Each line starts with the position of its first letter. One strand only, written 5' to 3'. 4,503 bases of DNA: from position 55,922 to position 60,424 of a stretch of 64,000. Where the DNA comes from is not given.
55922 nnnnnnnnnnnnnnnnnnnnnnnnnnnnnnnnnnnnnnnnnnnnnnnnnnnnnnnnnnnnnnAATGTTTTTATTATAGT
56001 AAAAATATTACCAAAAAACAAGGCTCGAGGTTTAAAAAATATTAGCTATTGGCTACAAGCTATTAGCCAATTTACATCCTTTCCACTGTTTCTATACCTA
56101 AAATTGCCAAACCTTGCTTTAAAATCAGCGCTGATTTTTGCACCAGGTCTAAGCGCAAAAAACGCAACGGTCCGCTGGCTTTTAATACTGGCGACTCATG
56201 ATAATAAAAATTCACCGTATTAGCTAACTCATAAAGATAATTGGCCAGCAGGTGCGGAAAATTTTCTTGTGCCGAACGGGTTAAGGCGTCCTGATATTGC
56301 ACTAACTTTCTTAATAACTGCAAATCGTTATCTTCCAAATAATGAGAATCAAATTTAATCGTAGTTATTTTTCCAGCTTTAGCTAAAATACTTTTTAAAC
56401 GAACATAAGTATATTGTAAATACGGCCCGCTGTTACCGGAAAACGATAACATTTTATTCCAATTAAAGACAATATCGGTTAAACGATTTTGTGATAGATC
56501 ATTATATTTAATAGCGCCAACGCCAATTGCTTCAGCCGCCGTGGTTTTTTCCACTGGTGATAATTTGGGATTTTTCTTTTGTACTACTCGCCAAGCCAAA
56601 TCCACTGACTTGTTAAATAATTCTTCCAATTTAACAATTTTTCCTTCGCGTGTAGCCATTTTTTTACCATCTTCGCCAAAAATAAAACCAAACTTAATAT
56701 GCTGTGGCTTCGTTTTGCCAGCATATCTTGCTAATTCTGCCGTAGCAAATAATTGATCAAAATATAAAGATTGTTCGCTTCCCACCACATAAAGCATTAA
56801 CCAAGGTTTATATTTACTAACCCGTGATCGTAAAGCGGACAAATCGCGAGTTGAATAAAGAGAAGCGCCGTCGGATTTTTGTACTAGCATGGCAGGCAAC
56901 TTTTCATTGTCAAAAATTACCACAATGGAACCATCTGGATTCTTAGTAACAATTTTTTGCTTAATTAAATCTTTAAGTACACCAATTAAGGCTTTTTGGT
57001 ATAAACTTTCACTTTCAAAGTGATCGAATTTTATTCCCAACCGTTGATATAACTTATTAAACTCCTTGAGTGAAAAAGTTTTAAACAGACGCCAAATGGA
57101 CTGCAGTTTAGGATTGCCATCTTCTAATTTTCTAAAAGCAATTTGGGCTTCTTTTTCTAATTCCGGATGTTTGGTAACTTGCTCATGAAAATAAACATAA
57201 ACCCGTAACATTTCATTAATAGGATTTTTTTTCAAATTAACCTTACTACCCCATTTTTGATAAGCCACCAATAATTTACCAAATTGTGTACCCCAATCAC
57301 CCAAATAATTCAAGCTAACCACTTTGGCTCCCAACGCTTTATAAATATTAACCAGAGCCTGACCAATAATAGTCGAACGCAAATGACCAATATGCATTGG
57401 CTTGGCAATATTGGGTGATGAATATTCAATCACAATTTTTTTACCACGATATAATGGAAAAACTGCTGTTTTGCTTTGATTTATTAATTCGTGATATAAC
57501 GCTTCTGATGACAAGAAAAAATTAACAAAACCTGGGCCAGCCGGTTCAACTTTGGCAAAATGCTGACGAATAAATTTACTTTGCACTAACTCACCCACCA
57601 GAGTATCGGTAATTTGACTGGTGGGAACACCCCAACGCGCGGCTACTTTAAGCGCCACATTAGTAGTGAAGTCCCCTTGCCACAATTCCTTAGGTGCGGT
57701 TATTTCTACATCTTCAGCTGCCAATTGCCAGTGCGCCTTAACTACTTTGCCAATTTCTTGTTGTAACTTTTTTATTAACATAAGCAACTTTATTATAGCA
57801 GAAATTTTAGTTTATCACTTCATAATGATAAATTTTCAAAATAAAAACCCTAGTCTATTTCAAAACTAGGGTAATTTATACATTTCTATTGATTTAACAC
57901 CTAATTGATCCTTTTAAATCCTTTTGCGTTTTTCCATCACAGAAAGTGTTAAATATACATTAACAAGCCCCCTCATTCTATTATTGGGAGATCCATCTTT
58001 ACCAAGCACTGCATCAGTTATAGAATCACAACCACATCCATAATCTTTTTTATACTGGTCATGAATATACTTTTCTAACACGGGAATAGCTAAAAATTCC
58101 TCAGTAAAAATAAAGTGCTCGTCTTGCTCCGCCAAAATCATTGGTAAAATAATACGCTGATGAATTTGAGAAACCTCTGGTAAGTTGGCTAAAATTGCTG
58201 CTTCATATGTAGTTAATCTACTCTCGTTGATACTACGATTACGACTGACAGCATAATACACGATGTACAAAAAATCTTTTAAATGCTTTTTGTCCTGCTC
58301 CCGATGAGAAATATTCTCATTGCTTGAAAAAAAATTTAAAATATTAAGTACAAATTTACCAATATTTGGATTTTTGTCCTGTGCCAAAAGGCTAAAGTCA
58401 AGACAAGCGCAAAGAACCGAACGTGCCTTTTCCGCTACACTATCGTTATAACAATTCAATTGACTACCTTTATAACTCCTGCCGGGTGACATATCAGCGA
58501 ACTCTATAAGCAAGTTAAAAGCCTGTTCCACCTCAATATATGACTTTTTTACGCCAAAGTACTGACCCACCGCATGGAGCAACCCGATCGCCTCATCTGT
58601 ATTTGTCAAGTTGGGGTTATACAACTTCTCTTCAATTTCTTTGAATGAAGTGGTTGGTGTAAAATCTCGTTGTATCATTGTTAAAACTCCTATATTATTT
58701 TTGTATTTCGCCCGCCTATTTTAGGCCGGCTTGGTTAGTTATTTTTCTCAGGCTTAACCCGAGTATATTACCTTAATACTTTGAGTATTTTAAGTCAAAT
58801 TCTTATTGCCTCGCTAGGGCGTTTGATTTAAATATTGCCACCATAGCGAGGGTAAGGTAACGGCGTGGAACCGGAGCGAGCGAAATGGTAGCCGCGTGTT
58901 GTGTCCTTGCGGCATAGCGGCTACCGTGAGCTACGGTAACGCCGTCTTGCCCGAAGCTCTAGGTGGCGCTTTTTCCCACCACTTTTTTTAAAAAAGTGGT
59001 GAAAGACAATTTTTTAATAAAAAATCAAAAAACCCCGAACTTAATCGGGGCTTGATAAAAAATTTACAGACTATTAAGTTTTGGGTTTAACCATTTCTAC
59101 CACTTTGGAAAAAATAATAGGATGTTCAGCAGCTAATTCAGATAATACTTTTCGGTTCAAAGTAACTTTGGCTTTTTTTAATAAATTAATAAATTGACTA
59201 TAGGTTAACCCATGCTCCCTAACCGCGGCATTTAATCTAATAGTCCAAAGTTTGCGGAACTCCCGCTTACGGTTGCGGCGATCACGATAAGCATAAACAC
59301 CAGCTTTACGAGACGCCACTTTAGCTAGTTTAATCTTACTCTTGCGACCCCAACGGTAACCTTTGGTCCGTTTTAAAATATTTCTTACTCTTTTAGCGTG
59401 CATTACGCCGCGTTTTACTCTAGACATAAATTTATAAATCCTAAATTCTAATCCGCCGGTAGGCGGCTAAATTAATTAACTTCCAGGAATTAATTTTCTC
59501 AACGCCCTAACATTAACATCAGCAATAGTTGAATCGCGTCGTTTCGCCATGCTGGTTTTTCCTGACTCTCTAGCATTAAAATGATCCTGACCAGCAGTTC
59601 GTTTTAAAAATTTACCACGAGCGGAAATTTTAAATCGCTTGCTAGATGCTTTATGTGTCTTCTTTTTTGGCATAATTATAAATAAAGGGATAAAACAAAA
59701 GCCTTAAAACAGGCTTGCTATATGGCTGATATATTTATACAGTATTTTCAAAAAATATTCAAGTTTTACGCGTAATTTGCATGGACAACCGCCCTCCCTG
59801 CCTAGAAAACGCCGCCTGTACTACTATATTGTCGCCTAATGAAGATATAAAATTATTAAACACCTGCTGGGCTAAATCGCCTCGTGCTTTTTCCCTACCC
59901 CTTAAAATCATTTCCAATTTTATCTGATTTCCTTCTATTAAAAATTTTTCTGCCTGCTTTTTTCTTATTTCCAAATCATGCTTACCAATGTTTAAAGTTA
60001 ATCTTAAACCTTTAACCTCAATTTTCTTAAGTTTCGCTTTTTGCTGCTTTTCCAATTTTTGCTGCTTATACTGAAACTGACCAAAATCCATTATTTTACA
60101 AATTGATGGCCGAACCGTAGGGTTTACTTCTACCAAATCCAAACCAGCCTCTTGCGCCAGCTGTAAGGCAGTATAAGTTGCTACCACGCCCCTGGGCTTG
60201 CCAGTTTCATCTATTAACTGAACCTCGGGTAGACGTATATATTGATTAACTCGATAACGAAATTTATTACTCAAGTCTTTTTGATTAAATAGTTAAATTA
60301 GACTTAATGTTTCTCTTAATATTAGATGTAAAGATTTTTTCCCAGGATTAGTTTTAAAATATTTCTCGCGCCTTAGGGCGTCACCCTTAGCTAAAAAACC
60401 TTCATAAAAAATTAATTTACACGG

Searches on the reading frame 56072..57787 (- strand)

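Call 71: search_protein_families(library=pfam, proteins=[window:56072-57787:-], max_evalue=0.001)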
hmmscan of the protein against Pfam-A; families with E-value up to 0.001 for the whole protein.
window:56072-57787:- (571 aa): 3 families
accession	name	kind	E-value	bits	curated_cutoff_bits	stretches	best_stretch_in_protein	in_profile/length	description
PF00750.26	tRNA-synt_1d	-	2e-94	316.9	23.3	1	112-443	16-349/349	tRNA synthetases class I (R), catalytic domain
PF05746.21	DALR_1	-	6.6e-28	97.6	22.3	1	457-571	1-117/117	DALR anticodon binding domain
PF03485.21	Arg_tRNA_synt_N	-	1.8e-13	51.3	21.5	1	6-92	5-85/85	Arginyl tRNA synthetase N terminal domain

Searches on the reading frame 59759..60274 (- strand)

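Call 71: search_protein_families(library=pfam, proteins=[window:59759-60274:-], max_evalue=0.001)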
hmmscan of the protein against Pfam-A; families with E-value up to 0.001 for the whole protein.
window:59759-60274:- (171 aa): 2 families
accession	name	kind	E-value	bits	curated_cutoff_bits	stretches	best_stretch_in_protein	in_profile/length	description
PF05198.21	IF3_N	-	3e-25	88.6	26.9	1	9-78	1-70/70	Translation initiation factor IF-3, N-terminal domain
PF00707.27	IF3_C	-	6.7e-19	68.1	34.8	1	85-169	1-85/86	Translation initiation factor IF-3, C-terminal domain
